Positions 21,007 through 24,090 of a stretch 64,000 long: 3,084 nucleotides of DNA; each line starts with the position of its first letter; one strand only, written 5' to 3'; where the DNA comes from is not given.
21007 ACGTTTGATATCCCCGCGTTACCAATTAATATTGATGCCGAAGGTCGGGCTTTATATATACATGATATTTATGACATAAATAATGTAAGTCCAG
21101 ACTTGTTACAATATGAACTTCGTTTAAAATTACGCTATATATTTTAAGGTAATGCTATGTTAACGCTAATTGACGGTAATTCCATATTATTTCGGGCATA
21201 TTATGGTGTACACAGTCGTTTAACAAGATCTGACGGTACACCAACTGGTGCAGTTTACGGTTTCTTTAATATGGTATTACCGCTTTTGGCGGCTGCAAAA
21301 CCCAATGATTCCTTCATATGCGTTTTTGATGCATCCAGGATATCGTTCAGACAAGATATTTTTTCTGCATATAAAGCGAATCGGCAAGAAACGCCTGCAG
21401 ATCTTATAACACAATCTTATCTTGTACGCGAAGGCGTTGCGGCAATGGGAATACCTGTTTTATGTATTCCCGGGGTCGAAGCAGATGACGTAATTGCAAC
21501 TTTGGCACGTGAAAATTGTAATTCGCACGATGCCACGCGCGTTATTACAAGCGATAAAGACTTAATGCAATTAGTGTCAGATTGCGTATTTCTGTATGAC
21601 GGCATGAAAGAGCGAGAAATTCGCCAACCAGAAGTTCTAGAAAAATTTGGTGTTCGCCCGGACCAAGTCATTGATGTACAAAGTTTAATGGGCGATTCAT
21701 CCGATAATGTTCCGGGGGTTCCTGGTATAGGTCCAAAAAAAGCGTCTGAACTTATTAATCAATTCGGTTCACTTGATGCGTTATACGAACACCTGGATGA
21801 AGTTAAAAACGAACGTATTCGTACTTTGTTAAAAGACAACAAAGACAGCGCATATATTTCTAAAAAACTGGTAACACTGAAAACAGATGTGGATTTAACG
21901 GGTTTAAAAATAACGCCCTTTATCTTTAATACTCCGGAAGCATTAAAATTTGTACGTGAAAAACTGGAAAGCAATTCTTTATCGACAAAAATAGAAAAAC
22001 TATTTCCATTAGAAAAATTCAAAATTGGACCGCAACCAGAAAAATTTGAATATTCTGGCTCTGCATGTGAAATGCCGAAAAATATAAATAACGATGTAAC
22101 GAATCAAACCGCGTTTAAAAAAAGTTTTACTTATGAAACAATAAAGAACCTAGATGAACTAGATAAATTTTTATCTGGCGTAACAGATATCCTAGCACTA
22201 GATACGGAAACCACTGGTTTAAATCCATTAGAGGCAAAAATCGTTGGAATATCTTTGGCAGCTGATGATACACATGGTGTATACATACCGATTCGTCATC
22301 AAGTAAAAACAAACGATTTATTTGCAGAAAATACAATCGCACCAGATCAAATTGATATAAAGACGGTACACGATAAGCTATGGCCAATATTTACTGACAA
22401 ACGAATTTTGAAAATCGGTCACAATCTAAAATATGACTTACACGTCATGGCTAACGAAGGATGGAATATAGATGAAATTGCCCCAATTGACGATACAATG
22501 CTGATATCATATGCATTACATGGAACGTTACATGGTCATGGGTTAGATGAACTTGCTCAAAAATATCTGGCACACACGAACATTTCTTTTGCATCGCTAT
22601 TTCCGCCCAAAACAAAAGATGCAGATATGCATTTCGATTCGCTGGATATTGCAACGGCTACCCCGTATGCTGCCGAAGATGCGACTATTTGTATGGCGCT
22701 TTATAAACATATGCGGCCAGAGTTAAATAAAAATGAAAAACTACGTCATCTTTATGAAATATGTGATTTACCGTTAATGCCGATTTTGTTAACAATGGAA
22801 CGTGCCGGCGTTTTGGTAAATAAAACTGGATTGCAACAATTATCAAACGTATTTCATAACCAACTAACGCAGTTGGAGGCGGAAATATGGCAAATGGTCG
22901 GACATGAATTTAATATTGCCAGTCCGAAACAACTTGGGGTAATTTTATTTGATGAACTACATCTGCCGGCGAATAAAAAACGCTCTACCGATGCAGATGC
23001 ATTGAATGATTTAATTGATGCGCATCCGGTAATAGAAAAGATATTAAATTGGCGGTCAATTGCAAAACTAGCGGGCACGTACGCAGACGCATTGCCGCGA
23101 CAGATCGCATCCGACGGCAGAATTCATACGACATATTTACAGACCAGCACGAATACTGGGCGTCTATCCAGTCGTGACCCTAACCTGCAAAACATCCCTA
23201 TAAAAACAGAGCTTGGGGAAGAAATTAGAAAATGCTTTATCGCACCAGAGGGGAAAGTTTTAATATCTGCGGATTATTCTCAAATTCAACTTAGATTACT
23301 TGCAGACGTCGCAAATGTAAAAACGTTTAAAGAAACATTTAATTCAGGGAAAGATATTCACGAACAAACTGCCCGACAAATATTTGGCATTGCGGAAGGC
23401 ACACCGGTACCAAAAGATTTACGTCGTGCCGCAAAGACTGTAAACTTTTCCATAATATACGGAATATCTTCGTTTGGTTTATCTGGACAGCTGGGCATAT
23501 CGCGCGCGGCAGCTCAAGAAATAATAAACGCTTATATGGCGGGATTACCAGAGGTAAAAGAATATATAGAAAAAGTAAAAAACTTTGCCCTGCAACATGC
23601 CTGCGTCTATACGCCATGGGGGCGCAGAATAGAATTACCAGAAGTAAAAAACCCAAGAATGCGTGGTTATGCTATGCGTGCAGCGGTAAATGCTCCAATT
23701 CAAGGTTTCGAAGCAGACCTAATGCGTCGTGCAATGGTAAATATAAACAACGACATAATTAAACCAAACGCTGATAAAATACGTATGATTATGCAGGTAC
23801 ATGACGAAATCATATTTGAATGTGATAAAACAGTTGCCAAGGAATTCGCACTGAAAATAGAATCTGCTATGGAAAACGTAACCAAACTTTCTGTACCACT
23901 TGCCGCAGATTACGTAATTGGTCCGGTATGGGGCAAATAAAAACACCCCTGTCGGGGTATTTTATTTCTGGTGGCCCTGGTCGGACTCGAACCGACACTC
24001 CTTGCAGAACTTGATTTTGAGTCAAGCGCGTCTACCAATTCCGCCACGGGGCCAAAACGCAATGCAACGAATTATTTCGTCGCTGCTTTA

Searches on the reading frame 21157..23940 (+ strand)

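Call 54: search_protein_families(library=pfam, proteins=[window:21157-23940:+], max_evalue=0.00001)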
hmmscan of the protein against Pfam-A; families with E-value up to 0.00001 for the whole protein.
window:21157-23940:+ (927 aa): 4 families
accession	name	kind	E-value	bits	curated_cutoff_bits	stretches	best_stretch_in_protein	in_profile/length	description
PF00476.26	DNA_pol_A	-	2.5e-130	435.3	34.3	1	558-926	3-380/381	DNA polymerase family A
PF02739.22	5_3_exonuc_N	-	2.6e-52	177.3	34.3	1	2-165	2-164/164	5'-3' exonuclease, N-terminal resolvase-like domain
PF01367.25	5_3_exonuc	-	4.6e-33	114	40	1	166-248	1-83/97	5'-3' exonuclease, C-terminal SAM fold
PF01612.26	DNA_pol_A_exo1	-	2.5e-24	86.5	23.6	1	326-523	1-172/173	3'-5' exonuclease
